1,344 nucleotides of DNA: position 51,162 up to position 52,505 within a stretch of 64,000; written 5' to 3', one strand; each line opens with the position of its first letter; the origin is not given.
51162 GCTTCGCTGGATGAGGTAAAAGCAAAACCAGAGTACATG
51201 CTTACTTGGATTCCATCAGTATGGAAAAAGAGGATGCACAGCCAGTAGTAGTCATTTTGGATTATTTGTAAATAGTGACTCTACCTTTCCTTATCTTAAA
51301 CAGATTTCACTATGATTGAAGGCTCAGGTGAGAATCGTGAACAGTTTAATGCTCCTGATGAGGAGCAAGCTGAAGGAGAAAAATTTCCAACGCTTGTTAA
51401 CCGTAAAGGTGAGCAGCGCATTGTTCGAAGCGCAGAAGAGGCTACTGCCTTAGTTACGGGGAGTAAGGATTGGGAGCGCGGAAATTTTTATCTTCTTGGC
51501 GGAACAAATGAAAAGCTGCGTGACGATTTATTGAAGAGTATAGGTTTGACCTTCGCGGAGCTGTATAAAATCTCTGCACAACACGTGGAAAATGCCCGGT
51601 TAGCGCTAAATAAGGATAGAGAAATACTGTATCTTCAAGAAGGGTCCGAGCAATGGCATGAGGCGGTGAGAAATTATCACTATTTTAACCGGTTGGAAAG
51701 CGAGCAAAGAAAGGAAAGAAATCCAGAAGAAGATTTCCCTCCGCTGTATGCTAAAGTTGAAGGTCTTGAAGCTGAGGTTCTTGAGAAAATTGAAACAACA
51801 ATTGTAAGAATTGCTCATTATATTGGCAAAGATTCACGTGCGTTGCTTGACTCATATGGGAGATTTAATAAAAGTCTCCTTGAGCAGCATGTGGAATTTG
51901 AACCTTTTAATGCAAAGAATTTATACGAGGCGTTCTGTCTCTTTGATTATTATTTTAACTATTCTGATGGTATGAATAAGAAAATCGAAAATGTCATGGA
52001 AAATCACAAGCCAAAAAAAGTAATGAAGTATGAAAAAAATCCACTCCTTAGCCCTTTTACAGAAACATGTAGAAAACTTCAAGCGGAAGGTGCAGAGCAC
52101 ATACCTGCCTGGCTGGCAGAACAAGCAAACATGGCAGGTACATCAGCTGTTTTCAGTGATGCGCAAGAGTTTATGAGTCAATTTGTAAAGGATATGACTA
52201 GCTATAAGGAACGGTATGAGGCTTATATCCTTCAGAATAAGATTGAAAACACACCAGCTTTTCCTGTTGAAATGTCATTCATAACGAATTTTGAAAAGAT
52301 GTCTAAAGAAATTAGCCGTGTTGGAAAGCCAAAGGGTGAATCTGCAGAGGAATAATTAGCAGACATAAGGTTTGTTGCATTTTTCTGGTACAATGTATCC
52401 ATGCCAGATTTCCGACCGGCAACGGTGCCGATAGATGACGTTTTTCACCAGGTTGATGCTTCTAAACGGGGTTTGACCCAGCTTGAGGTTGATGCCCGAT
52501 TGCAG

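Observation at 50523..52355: Low-GC two-gene islet beside tRNA-Lys whose proteins share an acidic N-terminal motif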

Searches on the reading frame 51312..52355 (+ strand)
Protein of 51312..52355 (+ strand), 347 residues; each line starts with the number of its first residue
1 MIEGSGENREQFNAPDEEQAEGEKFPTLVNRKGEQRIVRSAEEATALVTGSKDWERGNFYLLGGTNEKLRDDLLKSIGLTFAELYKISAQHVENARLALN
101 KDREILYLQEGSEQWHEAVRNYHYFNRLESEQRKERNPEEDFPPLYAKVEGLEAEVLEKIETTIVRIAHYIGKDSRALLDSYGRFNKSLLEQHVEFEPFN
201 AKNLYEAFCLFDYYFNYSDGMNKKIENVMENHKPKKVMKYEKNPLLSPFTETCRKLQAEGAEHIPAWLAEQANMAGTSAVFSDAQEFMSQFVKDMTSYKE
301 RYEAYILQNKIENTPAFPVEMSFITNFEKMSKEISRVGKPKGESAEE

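Call 5: search_protein_families(library=pfam, proteins=[window:51312-52355:+], max_evalue=1)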
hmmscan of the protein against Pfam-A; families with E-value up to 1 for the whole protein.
window:51312-52355:+ (347 aa): 1 family
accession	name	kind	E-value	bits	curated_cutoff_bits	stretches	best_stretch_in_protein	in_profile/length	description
PF18175.6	HU-CCDC81_bac_2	-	0.0076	16.6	35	1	146-205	7-66/70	CCDC81-like prokaryotic HU domain 2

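Call 9: find_encoding_contigs(protein=window:51312-52355:+, flank=10000, max_places=10)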
Protein window:51312-52355:+ (347 aa): 3 contigs read that carry it; 2 places shown.
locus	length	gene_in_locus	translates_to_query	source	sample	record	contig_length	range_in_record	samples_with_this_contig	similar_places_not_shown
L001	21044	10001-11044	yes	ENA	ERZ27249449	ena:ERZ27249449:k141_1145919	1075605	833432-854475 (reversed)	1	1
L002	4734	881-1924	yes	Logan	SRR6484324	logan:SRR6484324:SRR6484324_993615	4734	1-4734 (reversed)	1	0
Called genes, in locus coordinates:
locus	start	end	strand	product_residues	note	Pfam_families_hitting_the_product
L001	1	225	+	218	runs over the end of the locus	PF00406:ADK, PF13207:AAA_17, PF13238:AAA_18 (weak)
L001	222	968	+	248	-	PF00557:Peptidase_M24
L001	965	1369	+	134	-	PF03652:RuvX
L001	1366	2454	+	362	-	PF00953:Glycos_transf_4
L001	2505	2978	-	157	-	-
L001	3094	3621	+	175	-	PF02643:DUF192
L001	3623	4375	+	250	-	PF12146:Hydrolase_4, PF00561:Abhydrolase_1, PF12697:Abhydrolase_6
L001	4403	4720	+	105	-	PF00829:Ribosomal_L21p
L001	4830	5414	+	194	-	-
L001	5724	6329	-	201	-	PF21176:RecR_HhH, PF01751:Toprim (weak), PF13662:Toprim_4, PF21175:RecR_C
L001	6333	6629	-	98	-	PF02575:YbaB_DNA_bd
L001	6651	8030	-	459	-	PF00772:DnaB, PF03796:DnaB_C, PF13481:AAA_25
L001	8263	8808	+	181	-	PF00929:RNase_T, PF13482:RNase_H_2 (faint)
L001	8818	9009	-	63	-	-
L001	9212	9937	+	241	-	PF13649:Methyltransf_25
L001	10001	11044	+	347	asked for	-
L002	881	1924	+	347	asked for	-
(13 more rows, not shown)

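Call 10: find_homologous_proteins(query=window:51312-52355:+, max_evalue=0.01)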
Query window:51312-52355:+ (347 aa): 1 proteins with E <= 0.01 among 2257 candidates.
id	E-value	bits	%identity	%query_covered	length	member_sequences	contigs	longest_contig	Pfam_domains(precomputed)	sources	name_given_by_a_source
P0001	4.7e-139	482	100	63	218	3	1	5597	-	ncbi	ncbi:MAG: hypothetical protein WC786_06045, partial [Patescibacteria group bacterium]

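Call 21: search_protein_representatives(protein=window:51312-52355:+)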
Query: 347 residues. Proteins with E-value up to 0.001 (for the whole library): 10; up to 1e-10: 8; up to 1e-30: 1. The best 10 are listed.
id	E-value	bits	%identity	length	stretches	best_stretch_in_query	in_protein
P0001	1.5e-139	481.7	100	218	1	1-218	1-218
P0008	5.5e-21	92.1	33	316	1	17-336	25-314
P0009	1.4e-18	84.1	31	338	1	93-330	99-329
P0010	3.6e-17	79.5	29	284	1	57-313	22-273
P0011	6.0e-17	78.8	33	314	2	234-319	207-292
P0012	5.7e-15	72.3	28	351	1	13-329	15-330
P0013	7.2e-15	72.0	29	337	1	97-329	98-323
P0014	1.7e-14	70.7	26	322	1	73-339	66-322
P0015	8.8e-10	55.2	34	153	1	212-339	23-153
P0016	1.7e-08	51.0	33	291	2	240-288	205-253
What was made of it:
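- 51312..52355 (+): Gene 2: a 347-aa all-alpha protein from a small uncharacterised family found in CPR-type genomes. Conserved motifs are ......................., HPLLEPF, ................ and KIHR. Exhaustive HMMER search found 10 proteins at E <= 0.001, at 26-34% identity (call 21).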

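Call 24: find_homologous_proteins(query=A2, max_evalue=0.001)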
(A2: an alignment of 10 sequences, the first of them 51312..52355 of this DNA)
Query A2 (10 sequences) (347 aa, profile of the alignment): 3 proteins with E <= 0.001 among 6776 candidates.
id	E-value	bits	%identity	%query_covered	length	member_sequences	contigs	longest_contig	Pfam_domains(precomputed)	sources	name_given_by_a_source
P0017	2.3e-90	321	25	90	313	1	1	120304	-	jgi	jgi:hypothetical protein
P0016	1.9e-81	292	26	53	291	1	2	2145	-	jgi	jgi:hypothetical protein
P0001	3.5e-49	186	100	63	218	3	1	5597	-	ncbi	ncbi:MAG: hypothetical protein WC786_06045, partial [Patescibacteria group bacterium]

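Call 26: find_encoding_contigs(protein=P0017, flank=10000)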
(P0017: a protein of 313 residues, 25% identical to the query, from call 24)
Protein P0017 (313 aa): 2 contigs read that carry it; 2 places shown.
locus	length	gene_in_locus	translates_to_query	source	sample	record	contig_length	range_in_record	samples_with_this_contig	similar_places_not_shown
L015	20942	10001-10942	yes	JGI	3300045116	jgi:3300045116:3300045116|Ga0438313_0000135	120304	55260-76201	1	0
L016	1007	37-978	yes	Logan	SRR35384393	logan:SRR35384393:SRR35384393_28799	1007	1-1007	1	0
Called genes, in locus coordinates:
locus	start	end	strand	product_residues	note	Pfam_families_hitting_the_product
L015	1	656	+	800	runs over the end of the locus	PF01326:PPDK_N, PF00391:PEP-utilizers, PF02896:PEP-utilizers_C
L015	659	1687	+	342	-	PF00294:PfkB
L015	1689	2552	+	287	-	PF01116:F_bP_aldolase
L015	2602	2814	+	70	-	PF12797:Fer4_2 (weak), PF12837:Fer4_6 (weak), PF12838:Fer4_7 (faint), PF13237:Fer4_10 (weak), PF14697:Fer4_21 (weak), PF00037:Fer4 (weak), PF13459:Fer4_15, PF13370:Fer4_13, +1 more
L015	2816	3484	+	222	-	PF01386:Ribosomal_L25p, PF14693:Ribosomal_TL5_C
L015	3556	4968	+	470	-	-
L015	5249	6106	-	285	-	PF03462:PCRF, PF00472:RF-1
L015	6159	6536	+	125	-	-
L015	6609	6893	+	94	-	PF01197:Ribosomal_L31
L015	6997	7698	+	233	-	PF00318:Ribosomal_S2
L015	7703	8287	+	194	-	PF00889:EF_TS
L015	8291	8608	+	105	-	-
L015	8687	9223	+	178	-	-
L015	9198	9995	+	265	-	PF02906:Fe_hyd_lg_C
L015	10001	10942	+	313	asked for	-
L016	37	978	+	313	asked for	-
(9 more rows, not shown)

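Call 27: find_encoding_contigs(protein=P0008, flank=10000)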
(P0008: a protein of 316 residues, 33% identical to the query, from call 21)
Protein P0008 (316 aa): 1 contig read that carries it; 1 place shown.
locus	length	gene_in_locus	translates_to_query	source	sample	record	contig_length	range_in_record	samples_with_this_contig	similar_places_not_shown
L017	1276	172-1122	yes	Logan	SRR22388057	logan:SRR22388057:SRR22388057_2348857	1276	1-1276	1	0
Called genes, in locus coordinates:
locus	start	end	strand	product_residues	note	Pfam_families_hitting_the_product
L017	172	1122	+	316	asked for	-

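Call 35: search_protein_families(library=phrogs, proteins=[window:51312-52355:+, P0017, P0012], max_evalue=0.1)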
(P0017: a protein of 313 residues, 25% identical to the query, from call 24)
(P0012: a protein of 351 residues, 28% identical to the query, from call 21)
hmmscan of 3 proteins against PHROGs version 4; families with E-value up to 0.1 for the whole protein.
window:51312-52355:+ (347 aa): 2 families
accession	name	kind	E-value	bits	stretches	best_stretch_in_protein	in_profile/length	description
phrog_269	-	DNA, RNA and nucleotide metabolism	0.017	15.8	1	205-242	152-189/211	DNA helicase loader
phrog_37305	-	unknown function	0.076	14.3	0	60-102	30-72/76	-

P0017 (313 aa): 0 families

P0012 (351 aa): 0 families

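Call 36: search_protein_families(library=ncbifam, proteins=[window:51312-52355:+, P0017, P0012], max_evalue=0.1)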
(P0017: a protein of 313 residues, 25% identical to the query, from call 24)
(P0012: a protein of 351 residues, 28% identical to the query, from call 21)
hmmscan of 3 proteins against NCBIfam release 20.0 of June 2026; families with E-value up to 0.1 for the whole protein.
window:51312-52355:+ (347 aa): 2 families
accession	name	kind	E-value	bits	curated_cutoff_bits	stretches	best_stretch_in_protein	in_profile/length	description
TIGR00767.1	rho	equivalog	0.046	12.6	509.45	1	122-194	116-188/415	transcription termination factor Rho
NF005679.0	PRK07475.1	subfamily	0.06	12.7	231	0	228-264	47-83/246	hypothetical protein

P0017 (313 aa): 0 families

P0012 (351 aa): 0 families

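Call 37: search_protein_families(library=padloc, proteins=[window:51312-52355:+, P0017, P0012], max_evalue=0.1)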
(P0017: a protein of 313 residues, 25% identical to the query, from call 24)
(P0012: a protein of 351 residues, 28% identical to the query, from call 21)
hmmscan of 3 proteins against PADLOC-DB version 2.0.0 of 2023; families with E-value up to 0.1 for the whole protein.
window:51312-52355:+ (347 aa): 0 families

P0017 (313 aa): 0 families

P0012 (351 aa): 0 families

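Call 39: find_encoding_contigs(protein=P0012, flank=6000, max_places=3)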
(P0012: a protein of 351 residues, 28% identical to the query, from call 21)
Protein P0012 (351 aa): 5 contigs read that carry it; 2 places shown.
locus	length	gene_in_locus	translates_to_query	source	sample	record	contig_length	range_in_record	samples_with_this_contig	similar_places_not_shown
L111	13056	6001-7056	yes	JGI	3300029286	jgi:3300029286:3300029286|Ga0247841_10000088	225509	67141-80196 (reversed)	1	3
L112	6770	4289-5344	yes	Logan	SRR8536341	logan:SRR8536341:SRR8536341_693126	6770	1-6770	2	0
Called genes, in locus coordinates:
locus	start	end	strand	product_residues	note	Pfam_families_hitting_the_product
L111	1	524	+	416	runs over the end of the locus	-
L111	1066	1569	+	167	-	-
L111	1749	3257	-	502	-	PF01676:Metalloenzyme, PF06415:iPGM_N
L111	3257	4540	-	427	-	PF03952:Enolase_N, PF00113:Enolase_C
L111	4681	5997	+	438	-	PF13660:DUF4147, PF05161:MOFRL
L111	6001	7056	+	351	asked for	-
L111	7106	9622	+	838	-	PF01326:PPDK_N, PF00391:PEP-utilizers, PF02896:PEP-utilizers_C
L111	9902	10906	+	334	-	PF00389:2-Hacid_dh, PF02826:2-Hacid_dh_C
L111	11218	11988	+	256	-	PF02673:BacA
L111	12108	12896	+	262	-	PF04402:SIMPL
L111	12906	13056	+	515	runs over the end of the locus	PF25990:Beta-barrel_YknX, PF25954:Beta-barrel_RND_2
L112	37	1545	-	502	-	PF01676:Metalloenzyme, PF06415:iPGM_N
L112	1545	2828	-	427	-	PF03952:Enolase_N, PF00113:Enolase_C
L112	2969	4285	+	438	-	PF13660:DUF4147, PF05161:MOFRL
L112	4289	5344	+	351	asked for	-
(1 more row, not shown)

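Call 40: find_encoding_contigs(protein=P0013, flank=6000, max_places=3)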
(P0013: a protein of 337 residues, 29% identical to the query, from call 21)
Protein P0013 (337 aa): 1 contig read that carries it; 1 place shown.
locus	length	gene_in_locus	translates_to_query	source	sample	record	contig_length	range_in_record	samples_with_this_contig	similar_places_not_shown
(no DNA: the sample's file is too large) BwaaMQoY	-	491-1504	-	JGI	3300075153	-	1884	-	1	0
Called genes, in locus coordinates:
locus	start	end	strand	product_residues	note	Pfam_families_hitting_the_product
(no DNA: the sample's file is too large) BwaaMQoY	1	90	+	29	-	?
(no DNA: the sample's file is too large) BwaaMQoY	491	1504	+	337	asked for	-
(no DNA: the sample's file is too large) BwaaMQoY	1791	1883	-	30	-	?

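Call 41: find_encoding_contigs(protein=P0009, flank=6000, max_places=3)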
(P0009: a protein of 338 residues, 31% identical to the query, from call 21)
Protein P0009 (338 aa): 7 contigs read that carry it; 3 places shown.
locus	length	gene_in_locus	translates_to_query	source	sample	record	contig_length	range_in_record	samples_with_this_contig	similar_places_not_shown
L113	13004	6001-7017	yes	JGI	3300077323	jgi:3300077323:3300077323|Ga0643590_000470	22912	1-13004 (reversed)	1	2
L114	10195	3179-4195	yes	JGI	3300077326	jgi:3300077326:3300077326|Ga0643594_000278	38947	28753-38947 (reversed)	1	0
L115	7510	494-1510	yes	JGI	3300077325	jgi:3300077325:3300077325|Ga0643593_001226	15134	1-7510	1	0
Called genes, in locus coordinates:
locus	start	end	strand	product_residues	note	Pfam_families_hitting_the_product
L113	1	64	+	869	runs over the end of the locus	PF00005:ABC_tran (faint), PF02463:SMC_N (faint), PF13555:AAA_29 (faint), PF20703:nSTAND1 (faint), PF20720:nSTAND3 (faint), PF13304:AAA_21 (faint), PF17760:UvrA_inter, PF00684:DnaJ_CXXCXGXG (faint)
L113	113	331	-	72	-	-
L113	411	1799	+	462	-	PF27096:UvrC_M (weak), PF08459:UvrC_RNaseH_dom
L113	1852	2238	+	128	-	-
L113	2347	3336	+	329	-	PF01820:Dala_Dala_lig_N, PF14397:ATPgrasp_ST (faint), PF01071:GARS_A, PF02222:ATP-grasp (weak), PF02655:ATP-grasp_3, PF02786:CPSase_L_D2 (weak), PF07478:Dala_Dala_lig_C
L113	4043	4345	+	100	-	-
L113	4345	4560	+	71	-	-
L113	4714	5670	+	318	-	-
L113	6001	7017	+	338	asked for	-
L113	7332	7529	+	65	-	-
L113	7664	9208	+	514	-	PF07581:Glug (faint)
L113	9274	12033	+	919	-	-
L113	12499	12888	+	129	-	-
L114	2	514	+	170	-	?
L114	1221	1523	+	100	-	-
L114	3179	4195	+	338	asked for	-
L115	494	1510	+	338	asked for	-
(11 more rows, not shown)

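Call 43: predict_structure(alignment_id=A2)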
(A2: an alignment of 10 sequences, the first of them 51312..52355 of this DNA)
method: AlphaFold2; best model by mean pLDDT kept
length: 347 residues; sequences in the alignment: 10
mean_pLDDT: 76.0   pTM: 0.70
mean pLDDT of the five models: 76.0, 75.9, 75.8, 74.5, 72.0
residues with pLDDT >= 90: 72; 70-90: 182; 50-70: 58; < 50: 35
segments of 3 or more residues with pLDDT < 50: 1-18, 52-55, 217-219, 340-347
pLDDT, mean of each block of 10 residues (from residue 1): 32 42 73 80 79 52 64 82 73 72 84 83 67 62 62 92 84 86 93 92 87 64 71 70 83 95 92 88 83 92 95 87 78 69 40
secondary structure, 60 per line:
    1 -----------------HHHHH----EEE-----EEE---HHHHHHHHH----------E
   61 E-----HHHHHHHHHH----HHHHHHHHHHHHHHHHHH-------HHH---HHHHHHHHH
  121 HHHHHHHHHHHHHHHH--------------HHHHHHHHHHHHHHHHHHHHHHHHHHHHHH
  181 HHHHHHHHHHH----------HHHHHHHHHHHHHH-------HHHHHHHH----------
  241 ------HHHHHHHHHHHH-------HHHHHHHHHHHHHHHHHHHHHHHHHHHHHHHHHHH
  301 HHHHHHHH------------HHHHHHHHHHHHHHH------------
elements in order: H18-22 E27-29 E35-37 H41-49 H67-76 H81-98 H112-136 H151-191 H202-215 H223-230 H247-258 H266-308 H321-335
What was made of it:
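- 51312..52355 (+): AF2 pLDDT 76 (call 43).
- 51312..51383 (+): Head of gene 2 (residues 1-24, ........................). The core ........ is at 51342-51365. AF2 pLDDT is below 50 for residues 1-18 (call 43).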
